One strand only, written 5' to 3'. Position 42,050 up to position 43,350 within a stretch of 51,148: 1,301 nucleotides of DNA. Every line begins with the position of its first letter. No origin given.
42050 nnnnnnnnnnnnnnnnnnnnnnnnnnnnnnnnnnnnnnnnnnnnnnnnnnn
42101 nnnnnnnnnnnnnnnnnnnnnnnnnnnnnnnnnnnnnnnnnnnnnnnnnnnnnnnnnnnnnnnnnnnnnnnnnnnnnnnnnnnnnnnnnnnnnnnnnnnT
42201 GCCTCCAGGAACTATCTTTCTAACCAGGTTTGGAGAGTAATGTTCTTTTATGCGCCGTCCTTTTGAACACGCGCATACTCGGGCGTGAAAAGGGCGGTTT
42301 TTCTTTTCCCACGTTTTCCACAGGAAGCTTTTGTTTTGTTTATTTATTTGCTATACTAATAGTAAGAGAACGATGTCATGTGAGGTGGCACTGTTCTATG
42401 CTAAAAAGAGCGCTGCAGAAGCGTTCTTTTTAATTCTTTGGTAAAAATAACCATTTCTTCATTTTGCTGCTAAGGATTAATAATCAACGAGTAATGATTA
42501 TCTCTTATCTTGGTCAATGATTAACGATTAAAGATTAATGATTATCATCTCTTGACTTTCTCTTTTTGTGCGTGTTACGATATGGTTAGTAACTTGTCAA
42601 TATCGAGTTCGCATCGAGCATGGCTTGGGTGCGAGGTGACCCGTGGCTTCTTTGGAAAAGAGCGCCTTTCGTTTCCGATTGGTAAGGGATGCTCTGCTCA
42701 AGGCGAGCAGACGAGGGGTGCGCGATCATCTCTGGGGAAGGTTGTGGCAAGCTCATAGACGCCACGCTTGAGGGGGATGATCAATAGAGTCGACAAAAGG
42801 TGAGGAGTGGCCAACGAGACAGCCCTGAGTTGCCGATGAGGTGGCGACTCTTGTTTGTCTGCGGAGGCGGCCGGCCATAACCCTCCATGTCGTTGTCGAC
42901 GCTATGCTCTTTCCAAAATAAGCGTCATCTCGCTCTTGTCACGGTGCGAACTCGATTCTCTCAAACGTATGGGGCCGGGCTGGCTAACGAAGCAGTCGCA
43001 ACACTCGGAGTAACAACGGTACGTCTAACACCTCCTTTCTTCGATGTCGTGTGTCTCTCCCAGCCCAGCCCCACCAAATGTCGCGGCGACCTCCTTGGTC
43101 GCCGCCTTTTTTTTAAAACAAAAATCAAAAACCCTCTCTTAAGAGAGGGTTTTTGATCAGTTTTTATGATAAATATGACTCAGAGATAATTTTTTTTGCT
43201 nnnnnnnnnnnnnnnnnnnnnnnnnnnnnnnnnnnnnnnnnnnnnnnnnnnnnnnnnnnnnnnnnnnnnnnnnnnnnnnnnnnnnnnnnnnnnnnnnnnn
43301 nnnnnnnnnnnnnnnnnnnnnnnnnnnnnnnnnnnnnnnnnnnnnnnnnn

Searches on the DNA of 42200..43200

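Call 87: search_rna_families(source=window, start=42200, end=43200, threshold=evalue, max_evalue=5)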
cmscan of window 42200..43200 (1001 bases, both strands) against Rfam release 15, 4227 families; matches with E-value up to 5: 29.
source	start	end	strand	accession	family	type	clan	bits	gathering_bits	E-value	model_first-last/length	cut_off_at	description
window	43123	43194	-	RF01859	Phe_leader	Cis-reg; leader;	-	30.7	55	0.0066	1-125/125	no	Phenylalanine leader peptide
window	43115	43162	-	RF04344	Plastid-psbA-3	Cis-reg;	CL00153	28.2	48.4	0.0078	1-57/57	no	Plastid-psbA-3 3UTR RNA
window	43119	43188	-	RF01772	rnk_pseudo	Cis-reg; leader;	-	27.7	55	0.023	1-108/108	no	Pseudomonas rnk leader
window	43122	43166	+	RF04344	Plastid-psbA-3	Cis-reg;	CL00153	26.7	48.4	0.019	1-57/57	no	Plastid-psbA-3 3UTR RNA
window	42405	42462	-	RF02844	RefA9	Gene; antisense;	-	25.6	49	0.19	1-64/64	no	Enterococcus sRNA A9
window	43085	43193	-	RF02634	EF3314_EF3315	Gene; sRNA;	-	25.2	100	0.0019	1-141/141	no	Enterococcus sRNA EF3314_EF3315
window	43100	43197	+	RF01770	rimP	Cis-reg; leader;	-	24.5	47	0.19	1-102/102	no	Gammaprotebacteria rimP leader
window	43099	43162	+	RF02075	STnc230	Gene; sRNA;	-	24.4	50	0.52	1-83/83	no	Enterobacterial sRNA STnc230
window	43082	43162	+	RF01772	rnk_pseudo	Cis-reg; leader;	-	24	55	0.15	1-108/108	no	Pseudomonas rnk leader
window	43094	43158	+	RF01859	Phe_leader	Cis-reg; leader;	-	23.3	55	0.28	1-125/125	no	Phenylalanine leader peptide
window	43107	43156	-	RF01096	PK-HAV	Cis-reg;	-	23.3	50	3.4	1-56/56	no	HepA virus 3'-terminal pseudoknot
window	43091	43160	-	RF02351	psRNA14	Gene; sRNA;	-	23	60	0.34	1-84/84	no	Proteobacteria sRNA psRNA14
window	43121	43191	-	RF02064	STnc370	Gene; sRNA;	-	22.7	54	3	1-71/71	no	Enterobacterial sRNA STnc370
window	43113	43173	-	RF02362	Yfr10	Gene; sRNA;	-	22.1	43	1.4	1-78/78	no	Cyanobacterial functional RNA 10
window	43118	43169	-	RF00697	mir-186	Gene; miRNA;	-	20.9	70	0.38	1-82/82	no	mir-186 microRNA precursor family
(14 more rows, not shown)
